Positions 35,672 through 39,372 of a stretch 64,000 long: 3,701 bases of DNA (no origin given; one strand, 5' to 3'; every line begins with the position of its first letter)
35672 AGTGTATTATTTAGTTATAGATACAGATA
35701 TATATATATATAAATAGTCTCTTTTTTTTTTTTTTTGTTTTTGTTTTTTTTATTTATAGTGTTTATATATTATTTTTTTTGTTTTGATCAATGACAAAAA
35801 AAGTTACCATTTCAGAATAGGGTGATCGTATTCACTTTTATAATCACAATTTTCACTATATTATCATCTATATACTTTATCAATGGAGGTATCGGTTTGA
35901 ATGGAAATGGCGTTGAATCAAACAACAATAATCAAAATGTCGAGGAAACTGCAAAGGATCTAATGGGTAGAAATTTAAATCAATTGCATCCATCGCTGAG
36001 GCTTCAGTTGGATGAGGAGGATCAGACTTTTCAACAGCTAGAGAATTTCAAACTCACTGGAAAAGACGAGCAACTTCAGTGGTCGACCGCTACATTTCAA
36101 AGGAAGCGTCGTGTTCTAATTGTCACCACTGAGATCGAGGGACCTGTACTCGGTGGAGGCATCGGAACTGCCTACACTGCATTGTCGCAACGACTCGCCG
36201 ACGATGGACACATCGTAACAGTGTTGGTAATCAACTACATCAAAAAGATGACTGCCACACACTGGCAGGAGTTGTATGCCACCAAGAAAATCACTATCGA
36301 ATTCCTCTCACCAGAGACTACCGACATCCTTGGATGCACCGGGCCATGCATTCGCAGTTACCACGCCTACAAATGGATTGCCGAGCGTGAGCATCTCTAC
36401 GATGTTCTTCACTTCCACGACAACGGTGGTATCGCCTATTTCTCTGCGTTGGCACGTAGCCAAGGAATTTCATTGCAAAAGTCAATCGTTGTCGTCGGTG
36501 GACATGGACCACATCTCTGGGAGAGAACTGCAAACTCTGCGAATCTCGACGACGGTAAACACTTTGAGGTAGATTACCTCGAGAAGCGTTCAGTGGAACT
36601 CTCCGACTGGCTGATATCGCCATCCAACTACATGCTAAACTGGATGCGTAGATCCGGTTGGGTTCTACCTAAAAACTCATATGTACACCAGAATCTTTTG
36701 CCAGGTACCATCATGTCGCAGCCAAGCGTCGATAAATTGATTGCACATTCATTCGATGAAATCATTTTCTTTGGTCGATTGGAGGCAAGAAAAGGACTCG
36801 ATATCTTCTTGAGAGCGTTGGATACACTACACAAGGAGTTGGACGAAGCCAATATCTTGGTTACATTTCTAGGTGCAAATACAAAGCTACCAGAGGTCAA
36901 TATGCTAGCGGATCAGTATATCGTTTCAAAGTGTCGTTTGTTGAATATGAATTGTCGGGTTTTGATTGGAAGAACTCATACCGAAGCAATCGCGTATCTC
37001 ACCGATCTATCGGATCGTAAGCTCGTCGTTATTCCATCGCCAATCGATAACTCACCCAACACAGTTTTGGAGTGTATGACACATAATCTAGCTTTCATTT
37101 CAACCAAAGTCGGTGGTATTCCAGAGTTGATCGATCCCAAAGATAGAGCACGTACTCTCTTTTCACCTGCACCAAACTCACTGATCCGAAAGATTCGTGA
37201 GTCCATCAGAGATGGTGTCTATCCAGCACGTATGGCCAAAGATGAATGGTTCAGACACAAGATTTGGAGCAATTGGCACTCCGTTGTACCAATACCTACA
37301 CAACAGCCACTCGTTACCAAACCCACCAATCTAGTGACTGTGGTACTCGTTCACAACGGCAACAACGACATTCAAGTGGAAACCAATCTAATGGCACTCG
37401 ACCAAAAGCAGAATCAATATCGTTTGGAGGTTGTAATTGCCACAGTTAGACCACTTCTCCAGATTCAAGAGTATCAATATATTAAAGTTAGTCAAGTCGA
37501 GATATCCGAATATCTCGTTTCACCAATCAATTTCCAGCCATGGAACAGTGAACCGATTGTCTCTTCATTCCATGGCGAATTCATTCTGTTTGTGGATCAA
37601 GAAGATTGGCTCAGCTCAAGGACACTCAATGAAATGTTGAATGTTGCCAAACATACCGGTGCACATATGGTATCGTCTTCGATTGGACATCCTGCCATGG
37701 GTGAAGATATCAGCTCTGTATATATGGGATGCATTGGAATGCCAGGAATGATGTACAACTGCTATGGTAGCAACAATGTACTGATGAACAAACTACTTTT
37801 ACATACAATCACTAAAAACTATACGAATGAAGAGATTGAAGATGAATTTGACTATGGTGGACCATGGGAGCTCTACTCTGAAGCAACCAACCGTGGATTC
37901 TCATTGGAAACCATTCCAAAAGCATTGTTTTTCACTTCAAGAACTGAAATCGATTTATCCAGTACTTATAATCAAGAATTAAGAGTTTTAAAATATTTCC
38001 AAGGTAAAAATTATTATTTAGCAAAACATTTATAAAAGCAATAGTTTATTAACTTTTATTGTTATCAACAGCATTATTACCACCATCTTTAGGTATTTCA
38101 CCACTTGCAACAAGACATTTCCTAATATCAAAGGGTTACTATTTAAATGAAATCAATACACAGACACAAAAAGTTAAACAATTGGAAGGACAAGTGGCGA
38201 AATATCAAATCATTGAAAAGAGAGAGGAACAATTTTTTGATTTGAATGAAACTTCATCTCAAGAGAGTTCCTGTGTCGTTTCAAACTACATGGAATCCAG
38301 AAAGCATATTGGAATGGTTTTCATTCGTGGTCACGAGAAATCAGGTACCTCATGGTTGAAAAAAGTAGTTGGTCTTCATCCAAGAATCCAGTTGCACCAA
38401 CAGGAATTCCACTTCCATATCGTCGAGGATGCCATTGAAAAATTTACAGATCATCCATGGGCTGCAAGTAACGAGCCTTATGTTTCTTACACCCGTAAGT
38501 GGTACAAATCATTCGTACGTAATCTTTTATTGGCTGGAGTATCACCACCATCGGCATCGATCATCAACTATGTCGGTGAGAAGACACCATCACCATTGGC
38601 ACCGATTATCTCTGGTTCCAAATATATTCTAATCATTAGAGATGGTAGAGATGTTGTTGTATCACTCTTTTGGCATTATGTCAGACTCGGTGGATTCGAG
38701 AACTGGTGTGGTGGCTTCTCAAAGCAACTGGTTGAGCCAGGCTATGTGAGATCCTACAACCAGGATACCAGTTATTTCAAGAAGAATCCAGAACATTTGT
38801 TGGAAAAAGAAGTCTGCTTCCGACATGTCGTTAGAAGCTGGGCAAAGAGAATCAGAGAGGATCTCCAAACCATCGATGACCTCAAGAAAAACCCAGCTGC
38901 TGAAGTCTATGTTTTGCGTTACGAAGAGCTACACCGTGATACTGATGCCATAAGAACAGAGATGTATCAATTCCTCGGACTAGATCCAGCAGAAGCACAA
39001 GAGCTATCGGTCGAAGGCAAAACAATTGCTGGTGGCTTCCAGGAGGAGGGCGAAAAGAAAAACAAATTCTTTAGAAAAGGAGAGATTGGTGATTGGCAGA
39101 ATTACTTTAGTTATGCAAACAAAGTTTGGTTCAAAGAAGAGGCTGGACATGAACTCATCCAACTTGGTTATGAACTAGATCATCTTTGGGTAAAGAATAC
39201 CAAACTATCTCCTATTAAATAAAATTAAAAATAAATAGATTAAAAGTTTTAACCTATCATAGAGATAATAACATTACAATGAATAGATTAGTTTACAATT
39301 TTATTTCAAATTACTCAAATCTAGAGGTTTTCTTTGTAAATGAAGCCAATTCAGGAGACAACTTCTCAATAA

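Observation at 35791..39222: Predicted bifunctional GT4 glycosyltransferase-sulfotransferase made by splicing two ORFs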

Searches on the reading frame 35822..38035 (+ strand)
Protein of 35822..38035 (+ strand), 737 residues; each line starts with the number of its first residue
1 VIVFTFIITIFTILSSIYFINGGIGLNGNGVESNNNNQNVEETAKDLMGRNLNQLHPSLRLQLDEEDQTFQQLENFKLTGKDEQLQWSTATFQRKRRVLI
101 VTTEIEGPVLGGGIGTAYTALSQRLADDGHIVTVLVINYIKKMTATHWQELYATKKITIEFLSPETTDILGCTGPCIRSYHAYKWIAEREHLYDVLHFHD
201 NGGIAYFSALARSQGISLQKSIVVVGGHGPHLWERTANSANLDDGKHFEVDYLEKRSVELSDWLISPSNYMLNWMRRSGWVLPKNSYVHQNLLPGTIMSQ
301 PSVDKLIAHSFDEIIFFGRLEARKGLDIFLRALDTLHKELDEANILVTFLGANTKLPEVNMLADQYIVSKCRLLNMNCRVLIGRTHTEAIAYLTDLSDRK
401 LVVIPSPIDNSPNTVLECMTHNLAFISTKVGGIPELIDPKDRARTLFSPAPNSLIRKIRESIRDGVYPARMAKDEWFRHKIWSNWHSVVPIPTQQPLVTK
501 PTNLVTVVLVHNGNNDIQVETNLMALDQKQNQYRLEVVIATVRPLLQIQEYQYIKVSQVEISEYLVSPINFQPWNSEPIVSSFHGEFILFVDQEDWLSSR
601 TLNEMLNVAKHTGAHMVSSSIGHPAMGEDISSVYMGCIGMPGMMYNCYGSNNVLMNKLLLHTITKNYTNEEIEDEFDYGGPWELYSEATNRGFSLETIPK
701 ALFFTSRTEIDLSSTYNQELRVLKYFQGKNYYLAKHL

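Call 3: search_protein_families(library=pfam, proteins=[window:35822-38035:+], max_evalue=0.01)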
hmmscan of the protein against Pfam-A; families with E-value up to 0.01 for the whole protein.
window:35822-38035:+ (737 aa): 5 families
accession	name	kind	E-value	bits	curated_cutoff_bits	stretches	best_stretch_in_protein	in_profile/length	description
PF13692.12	Glyco_trans_1_4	-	2.2e-13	51.1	27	1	314-464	4-142/142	Glycosyl transferases group 1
PF00534.26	Glycos_transf_1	-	1.8e-12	47.6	26.4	1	312-473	16-167/172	Glycosyl transferases group 1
PF13439.12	Glyco_transf_4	-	7.6e-08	33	28.5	1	112-279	2-153/170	Glycosyltransferase Family 4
PF08323.17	Glyco_transf_5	-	6.7e-06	26.4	22.7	1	97-156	1-63/239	Starch synthase catalytic domain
PF13579.12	Glyco_trans_4_4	-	0.002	18.9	29.7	1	112-280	1-147/158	Glycosyl transferase 4-like domain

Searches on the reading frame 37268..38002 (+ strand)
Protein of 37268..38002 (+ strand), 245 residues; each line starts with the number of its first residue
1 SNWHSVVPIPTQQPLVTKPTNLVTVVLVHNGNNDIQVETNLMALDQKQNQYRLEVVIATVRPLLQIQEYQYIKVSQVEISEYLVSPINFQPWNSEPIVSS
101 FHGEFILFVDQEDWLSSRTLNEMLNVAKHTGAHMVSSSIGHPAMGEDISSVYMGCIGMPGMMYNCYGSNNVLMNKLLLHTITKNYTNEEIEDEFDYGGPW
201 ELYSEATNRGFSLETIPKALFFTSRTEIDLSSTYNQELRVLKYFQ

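Call 46: predict_structure(alignment_id=A3)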
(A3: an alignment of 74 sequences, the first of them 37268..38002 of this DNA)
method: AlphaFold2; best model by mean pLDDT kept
length: 245 residues; sequences in the alignment: 74
mean_pLDDT: 87.6   pTM: 0.88
mean pLDDT of the five models: 87.6, 86.8, 86.5, 86.4, 86.1
residues with pLDDT >= 90: 148; 70-90: 69; 50-70: 23; < 50: 5
segments of 3 or more residues with pLDDT < 50: 1-4
pLDDT, mean of each block of 10 residues (from residue 1): 52 67 96 95 88 96 87 94 91 97 96 96 95 95 88 77 86 96 91 81 90 94 83 76 81
secondary structure, 60 per line:
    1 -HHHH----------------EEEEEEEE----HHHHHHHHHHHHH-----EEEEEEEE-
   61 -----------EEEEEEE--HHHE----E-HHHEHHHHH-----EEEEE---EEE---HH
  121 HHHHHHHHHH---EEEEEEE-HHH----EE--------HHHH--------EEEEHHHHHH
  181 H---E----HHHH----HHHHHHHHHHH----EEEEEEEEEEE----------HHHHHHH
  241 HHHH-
elements in order: H2-5 E22-29 H34-46 E52-59 E72-78 H95-99 E105-109 E113-115 H119-130 E134-140 H159-162 E171-174 H175-181 H190-193 H198-208 E213-223 H234-244

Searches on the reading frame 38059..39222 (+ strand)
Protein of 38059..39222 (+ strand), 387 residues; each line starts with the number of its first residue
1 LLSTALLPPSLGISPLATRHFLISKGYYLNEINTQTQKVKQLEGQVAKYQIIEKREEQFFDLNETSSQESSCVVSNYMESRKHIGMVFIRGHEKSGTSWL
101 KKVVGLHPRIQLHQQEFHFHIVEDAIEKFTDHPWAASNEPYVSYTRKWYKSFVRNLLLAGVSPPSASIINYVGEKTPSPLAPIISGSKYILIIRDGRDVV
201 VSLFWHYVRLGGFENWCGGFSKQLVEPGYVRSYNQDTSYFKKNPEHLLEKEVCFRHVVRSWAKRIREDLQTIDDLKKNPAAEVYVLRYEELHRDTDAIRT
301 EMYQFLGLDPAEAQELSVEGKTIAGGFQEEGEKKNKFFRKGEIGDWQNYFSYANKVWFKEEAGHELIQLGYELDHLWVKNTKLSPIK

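Call 3: search_protein_families(library=pfam, proteins=[window:38059-39222:+], max_evalue=0.01)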
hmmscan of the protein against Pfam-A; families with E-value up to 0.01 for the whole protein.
window:38059-39222:+ (387 aa): 2 families
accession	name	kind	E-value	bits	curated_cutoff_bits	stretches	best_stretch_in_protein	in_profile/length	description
PF00685.33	Sulfotransfer_1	-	2e-17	63.9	22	1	87-353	4-238/255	Sulfotransferase domain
PF13469.12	Sulfotransfer_3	-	1.1e-08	36.1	27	1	87-309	2-213/216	Sulfotransferase family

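Call 52: predict_structure(alignment_id=A4)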
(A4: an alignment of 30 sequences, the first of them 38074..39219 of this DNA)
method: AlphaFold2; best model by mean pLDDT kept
length: 382 residues; sequences in the alignment: 30
mean_pLDDT: 83.6   pTM: 0.75
mean pLDDT of the five models: 83.6, 82.1, 81.3, 80.5, 79.0
residues with pLDDT >= 90: 198; 70-90: 109; 50-70: 51; < 50: 24
segments of 3 or more residues with pLDDT < 50: 1-5, 54-66, 331-333
pLDDT, mean of each block of 10 residues (from residue 1): 48 72 85 88 78 43 49 80 95 94 96 87 79 84 90 91 95 91 96 92 79 78 92 91 94 95 96 96 93 98 98 84 56 63 93 96 85 61 53
secondary structure, 60 per line:
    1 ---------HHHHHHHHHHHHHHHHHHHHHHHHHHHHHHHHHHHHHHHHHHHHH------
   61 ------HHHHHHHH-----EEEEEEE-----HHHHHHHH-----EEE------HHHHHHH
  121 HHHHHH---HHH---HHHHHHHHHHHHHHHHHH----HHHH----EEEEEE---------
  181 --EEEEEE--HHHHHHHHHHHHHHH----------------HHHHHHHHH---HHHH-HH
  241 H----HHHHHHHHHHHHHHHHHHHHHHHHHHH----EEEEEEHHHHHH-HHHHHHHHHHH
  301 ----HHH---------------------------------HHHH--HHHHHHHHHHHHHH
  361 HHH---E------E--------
elements in order: H10-54 H67-74 E80-86 H92-99 E105-107 H114-126 H136-153 H158-161 E166-171 E183-188 H191-205 H222-230 H234-237 H246-272 E277-282 H283-288 H290-300 H341-344 H347-363

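Call 56: fold_search(model_id=the predicted structure, library=pdb)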
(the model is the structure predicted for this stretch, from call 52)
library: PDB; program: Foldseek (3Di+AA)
matches with E <= 10: 672; with E <= 0.001: 95
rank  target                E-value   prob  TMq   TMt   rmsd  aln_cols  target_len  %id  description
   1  8w5z_A                3.9e-07  1.00  0.49  0.55   6.0       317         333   14  Crystal structure of tick tyrosylprotein sulfotransferase reveals the activation mechanism of tick anticoagulant prote (released 2024-04-10)
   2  22ga_A                5.3e-07  1.00  0.31  0.36  16.1       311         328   16  Crystal structure of sorghum sulfotransferase LGS1 reveals sulfation-assisted BC-ring formation in strigolactone biosy (released 2026-02-04)
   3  3ap3_D                1.5e-06  1.00  0.49  0.62   6.3       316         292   16  Crystal structure of human tyrosylprotein sulfotransferase-2 complexed with PAP (released 2011-10-26)
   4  4ifb_B                1.8e-06  1.00  0.35  0.46  13.1       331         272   20  Crystal structure of SULT 2A1 LLGG mutant with PAPS (released 2013-02-06)
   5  22ga_B                1.9e-06  1.00  0.36  0.41  14.9       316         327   16  Crystal structure of sorghum sulfotransferase LGS1 reveals sulfation-assisted BC-ring formation in strigolactone biosy (released 2026-02-04)
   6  1efh_A                2.1e-06  1.00  0.35  0.45  13.9       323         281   21  CRYSTAL STRUCTURE OF THE HUMAN HYDROXYSTEROID SULFOTRANSFERASE IN THE PRESENCE OF PAP (released 2000-09-06)
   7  4ifb_A                2.1e-06  1.00  0.34  0.45  13.2       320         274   19  Crystal structure of SULT 2A1 LLGG mutant with PAPS (released 2013-02-06)
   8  5wri_A                2.3e-06  1.00  0.48  0.65   5.9       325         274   14  Crystal structure of human tyrosylprotein sulfotransferase-1 complexed with PAP and C4 peptide (released 2017-09-13)
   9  3ap3_C                2.3e-06  1.00  0.45  0.59   6.6       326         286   16  Crystal structure of human tyrosylprotein sulfotransferase-2 complexed with PAP (released 2011-10-26)
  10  1efh_B                2.4e-06  1.00  0.35  0.45  12.8       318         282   20  CRYSTAL STRUCTURE OF THE HUMAN HYDROXYSTEROID SULFOTRANSFERASE IN THE PRESENCE OF PAP (released 2000-09-06)
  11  5wrj_C                2.7e-06  1.00  0.48  0.66   5.9       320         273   14  Crystal structure of human tyrosylprotein sulfotransferase-1 complexed with PAP and gastrin peptide (released 2017-09-06)
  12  7eov                  3.8e-06  1.00  0.33  0.44  15.4       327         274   20  Crystal structure of mouse cytosolic sulfotransferase mSULT2A8 in complex with PAP and cholic acid (released 2021-05-05)
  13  2zvp                  3.8e-06  1.00  0.32  0.41  17.9       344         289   16  Crystal structure of mouse cytosolic sulfotransferase mSULT1D1 complex with PAP and p-nitrophenol (released 2008-12-30)
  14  8xjp                  3.8e-06  1.00  0.33  0.42  13.9       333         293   19  Crystal structure of a sulfotransferase S4 in complex with PAP and 2-Phe-br (released 2024-12-25)
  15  3ap1_A                4.7e-06  1.00  0.50  0.63   5.3       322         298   16  Crystal structure of human tyrosylprotein sulfotransferase-2 complexed with PAP and C4 peptide (released 2011-10-26)
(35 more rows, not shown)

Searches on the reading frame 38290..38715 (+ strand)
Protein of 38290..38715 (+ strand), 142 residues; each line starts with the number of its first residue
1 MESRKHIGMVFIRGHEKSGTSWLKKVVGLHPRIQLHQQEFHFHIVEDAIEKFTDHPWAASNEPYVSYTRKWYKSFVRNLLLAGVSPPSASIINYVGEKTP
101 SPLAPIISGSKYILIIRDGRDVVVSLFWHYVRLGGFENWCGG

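Call 37: search_solved_structures(query=A2, max_evalue=0.1, show_alignments=3)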
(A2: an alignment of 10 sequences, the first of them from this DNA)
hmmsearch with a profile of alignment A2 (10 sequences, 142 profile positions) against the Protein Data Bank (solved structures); distinct sequences matched with E-value up to 0.1: 25.
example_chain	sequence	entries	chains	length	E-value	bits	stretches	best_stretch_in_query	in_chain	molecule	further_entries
9wp1_A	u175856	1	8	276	4.9e-06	29.9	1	6-137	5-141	Protein-tyrosine sulfotransferase 1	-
5wrj_A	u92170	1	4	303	6.2e-06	29.6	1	6-137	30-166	Protein-tyrosine sulfotransferase 1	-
5wri_A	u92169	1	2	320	7.3e-06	29.4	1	6-137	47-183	Protein-tyrosine sulfotransferase 1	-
9wwe_A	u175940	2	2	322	1.4e-05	28.4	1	7-137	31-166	Protein-tyrosine sulfotransferase 2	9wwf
3ap1_A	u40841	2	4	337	1.5e-05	28.3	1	7-137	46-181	Protein-tyrosine sulfotransferase 2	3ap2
3ap3_A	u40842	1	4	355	1.7e-05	28.2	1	7-137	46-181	Protein-tyrosine sulfotransferase 2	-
8w5z_A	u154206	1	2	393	7.6e-05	26.1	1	6-137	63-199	Protein-tyrosine sulfotransferase (Fragment)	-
3uan_A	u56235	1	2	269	0.014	18.7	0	10-46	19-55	Heparan sulfate glucosamine 3-O-sulfotransferase 1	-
1vkj_A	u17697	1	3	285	0.017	18.5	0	10-46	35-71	heparan sulfate (glucosamine) 3-O-sulfotransferase 1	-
3bd9_A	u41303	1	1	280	0.027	17.8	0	11-43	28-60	Heparan sulfate glucosamine 3-O-sulfotransferase 5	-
1q1z_A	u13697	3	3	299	0.033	17.5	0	108-135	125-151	sulfotransferase family, cytosolic, 2B, member 1 isoform b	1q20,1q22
1zrh_A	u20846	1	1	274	0.034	17.5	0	10-43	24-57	Heparan sulfate glucosamine 3-O-sulfotransferase 1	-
2qp3_A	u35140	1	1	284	0.048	17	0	108-132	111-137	Bile salt sulfotransferase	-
1q1q_A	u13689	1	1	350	0.051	16.9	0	108-135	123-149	sulfotransferase family, cytosolic, 2B, member 1 isoform a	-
3rnl_A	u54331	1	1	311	0.06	16.7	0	10-55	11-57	Sulfotransferase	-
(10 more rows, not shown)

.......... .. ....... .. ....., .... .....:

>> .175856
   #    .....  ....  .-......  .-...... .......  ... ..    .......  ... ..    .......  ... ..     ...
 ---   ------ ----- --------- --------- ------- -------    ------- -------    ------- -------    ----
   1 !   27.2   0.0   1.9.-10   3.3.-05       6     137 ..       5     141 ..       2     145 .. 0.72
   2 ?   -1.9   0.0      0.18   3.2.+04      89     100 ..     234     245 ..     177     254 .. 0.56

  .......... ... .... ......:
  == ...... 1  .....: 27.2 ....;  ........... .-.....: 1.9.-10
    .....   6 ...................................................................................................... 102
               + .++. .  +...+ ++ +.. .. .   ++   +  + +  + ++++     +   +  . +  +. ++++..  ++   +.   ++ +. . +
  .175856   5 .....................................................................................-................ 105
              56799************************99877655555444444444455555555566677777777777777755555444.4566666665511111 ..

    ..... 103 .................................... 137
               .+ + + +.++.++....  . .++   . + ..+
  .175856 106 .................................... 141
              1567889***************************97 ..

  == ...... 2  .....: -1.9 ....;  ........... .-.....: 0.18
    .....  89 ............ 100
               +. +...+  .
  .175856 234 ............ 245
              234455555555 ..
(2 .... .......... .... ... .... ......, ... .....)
